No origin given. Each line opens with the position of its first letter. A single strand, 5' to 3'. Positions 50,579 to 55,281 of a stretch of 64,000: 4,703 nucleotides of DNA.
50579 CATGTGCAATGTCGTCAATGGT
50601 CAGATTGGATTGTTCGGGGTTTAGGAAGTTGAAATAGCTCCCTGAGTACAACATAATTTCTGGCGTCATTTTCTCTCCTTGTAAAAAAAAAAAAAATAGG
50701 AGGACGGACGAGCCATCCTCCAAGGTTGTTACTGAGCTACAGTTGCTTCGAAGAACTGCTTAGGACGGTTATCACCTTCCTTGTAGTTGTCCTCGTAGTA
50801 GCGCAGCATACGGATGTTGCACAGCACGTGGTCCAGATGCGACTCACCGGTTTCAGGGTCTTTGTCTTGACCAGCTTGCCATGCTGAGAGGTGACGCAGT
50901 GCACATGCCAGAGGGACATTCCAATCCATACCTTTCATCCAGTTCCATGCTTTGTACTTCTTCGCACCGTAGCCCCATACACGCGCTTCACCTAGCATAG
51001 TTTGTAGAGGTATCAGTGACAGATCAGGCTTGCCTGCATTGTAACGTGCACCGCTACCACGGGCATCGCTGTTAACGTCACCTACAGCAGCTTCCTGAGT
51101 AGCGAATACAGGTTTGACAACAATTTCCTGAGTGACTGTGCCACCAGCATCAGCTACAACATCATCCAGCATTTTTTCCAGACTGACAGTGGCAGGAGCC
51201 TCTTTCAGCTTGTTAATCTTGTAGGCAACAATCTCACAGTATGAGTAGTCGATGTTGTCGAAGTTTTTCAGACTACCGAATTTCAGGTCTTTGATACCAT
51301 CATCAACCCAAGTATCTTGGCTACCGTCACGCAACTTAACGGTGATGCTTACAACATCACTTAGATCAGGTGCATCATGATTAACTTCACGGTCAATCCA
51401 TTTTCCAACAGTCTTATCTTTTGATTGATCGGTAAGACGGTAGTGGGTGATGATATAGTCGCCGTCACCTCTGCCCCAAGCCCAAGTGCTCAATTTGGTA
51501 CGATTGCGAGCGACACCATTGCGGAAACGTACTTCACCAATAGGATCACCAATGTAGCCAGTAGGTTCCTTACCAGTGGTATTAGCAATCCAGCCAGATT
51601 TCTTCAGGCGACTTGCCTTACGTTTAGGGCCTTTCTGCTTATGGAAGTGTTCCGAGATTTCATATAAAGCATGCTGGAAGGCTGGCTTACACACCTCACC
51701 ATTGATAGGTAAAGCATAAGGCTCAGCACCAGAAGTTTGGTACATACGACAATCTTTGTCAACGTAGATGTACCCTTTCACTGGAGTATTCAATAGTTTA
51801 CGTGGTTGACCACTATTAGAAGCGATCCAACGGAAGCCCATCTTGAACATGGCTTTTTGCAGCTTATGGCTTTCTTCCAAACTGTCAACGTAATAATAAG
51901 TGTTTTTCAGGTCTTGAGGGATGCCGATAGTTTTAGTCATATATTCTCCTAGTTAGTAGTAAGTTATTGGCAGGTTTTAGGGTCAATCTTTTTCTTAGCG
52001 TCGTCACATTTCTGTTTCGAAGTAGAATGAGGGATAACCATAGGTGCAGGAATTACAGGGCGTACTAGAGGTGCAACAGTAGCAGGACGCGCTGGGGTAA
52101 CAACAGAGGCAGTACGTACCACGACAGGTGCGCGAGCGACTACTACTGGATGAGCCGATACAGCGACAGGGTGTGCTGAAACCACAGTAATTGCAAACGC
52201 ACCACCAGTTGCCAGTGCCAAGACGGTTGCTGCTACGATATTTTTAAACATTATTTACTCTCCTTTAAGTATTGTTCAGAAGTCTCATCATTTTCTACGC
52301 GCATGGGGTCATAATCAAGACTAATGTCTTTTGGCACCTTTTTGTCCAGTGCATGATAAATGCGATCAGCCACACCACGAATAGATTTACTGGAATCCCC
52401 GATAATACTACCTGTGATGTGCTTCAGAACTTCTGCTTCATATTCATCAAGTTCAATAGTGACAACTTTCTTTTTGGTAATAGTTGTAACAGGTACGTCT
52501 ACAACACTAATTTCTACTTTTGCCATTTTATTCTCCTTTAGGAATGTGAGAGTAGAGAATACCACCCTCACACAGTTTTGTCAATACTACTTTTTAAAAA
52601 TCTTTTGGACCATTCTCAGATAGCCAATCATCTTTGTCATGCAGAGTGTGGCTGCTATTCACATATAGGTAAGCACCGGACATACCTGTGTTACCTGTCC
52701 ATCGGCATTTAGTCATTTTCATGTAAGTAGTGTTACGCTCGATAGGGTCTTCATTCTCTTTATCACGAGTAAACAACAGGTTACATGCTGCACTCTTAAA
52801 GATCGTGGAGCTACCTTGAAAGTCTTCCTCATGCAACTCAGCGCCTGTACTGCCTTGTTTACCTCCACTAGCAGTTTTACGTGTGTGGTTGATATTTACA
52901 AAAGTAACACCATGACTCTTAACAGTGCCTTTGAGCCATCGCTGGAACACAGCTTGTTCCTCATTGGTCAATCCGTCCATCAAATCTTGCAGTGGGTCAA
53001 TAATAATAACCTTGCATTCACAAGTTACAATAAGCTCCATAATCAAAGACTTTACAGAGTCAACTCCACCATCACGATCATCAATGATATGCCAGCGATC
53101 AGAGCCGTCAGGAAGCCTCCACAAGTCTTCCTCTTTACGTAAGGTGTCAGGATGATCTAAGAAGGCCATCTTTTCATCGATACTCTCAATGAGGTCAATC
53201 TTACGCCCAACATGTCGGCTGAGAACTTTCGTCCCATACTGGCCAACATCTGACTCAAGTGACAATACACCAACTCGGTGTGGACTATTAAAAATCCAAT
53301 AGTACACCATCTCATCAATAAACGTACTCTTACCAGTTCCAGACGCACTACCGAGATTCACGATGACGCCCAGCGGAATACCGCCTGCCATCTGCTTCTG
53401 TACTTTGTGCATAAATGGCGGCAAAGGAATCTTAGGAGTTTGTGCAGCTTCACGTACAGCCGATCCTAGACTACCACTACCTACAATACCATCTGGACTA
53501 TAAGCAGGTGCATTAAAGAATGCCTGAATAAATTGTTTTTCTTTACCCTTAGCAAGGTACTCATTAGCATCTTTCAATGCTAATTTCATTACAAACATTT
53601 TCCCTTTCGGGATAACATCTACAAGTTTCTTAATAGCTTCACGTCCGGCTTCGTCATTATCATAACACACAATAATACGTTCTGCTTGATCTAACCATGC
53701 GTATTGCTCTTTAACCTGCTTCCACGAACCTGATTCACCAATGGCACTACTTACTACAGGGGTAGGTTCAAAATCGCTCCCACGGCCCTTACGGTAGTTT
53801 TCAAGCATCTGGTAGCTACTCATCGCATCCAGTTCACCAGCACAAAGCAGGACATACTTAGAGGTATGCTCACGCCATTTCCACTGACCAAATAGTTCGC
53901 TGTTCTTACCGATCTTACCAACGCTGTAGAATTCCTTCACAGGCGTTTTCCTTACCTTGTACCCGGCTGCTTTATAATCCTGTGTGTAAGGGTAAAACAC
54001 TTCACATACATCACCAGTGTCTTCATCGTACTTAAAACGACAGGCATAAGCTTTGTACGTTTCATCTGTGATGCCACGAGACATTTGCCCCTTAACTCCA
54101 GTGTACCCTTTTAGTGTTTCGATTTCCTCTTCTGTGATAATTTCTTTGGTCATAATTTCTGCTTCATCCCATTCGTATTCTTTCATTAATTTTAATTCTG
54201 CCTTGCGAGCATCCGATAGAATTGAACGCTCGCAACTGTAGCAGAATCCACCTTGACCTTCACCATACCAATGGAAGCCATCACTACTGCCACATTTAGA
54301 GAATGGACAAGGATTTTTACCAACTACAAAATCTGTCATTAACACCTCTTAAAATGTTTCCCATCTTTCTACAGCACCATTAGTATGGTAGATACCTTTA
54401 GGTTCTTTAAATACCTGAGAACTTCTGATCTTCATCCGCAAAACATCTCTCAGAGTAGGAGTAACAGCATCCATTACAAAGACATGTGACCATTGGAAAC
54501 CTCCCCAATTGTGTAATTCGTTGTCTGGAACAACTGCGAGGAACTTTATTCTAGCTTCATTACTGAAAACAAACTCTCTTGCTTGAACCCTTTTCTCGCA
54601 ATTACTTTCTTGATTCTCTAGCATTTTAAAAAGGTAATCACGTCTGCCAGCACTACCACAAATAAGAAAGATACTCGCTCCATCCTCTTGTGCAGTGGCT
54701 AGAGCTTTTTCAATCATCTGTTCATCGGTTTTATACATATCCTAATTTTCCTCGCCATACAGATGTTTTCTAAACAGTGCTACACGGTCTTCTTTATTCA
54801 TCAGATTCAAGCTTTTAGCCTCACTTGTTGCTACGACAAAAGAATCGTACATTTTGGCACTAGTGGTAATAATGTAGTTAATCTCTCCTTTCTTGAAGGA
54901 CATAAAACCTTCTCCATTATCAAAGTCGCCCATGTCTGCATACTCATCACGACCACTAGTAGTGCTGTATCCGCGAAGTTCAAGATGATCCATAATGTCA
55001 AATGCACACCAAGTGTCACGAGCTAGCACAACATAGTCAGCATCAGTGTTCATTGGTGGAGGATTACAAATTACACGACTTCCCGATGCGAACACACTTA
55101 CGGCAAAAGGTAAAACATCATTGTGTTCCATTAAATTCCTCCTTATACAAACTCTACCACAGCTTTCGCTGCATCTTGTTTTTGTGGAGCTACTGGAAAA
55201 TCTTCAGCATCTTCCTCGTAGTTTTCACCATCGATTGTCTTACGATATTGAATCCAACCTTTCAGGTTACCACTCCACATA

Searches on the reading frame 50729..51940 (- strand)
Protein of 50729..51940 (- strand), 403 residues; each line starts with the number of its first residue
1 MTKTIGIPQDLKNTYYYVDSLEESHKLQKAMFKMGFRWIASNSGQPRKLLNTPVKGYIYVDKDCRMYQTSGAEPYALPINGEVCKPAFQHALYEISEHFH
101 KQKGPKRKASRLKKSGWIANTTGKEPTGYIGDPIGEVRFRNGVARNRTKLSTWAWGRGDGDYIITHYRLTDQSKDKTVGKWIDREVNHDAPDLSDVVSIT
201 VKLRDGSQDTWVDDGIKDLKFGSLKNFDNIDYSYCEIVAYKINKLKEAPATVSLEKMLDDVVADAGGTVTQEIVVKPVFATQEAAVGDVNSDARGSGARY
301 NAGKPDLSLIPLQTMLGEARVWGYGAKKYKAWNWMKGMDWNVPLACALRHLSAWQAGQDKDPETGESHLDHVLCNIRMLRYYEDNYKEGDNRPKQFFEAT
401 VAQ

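Call 29: search_protein_families(library=phrogs, proteins=[window:50729-51940:-], max_evalue=0.00001)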
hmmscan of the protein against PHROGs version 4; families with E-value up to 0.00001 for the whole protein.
window:50729-51940:- (403 aa): 10 families
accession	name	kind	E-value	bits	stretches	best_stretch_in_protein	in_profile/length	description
phrog_801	-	DNA, RNA and nucleotide metabolism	8.4e-38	132.2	1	287-398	90-202/476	dATP / dGTP pyrophosphohydrolase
phrog_37590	-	unknown function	2.5e-26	93.6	1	259-398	9-158/341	-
phrog_2252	-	lysis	6.5e-24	86.1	1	232-395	41-204/285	endolysin; inhibits RNA polymerase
phrog_11257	-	unknown function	1.2e-21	78.7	1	297-395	13-111/200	-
phrog_19680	-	unknown function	3.2e-17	64.2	1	282-386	75-183/188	-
phrog_5332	-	unknown function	6.9e-13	49.6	1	296-378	114-196/215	-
phrog_16254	-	unknown function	7.9e-11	42.9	1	296-394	18-118/377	-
phrog_5033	-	lysis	6e-09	37.1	1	268-376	50-161/178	endolysin; inhibits RNA polymerase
phrog_18716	-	unknown function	7.1e-07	30.4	1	295-377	14-95/114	-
phrog_17589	-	unknown function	8.4e-06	27.1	0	12-69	2-54/100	-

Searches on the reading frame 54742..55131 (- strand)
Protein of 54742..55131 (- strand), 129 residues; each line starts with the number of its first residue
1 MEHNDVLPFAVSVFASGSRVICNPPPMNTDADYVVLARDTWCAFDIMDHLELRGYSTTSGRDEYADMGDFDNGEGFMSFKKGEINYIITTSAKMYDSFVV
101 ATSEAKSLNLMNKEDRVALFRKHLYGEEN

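Call 56: search_protein_families(library=phrogs, proteins=[window:54742-55131:-], max_evalue=0.001)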
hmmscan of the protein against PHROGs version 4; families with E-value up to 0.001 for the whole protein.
window:54742-55131:- (129 aa): 1 family
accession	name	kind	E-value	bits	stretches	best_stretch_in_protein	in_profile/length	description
phrog_15166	-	unknown function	2.8e-25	89.6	1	10-128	15-128/141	-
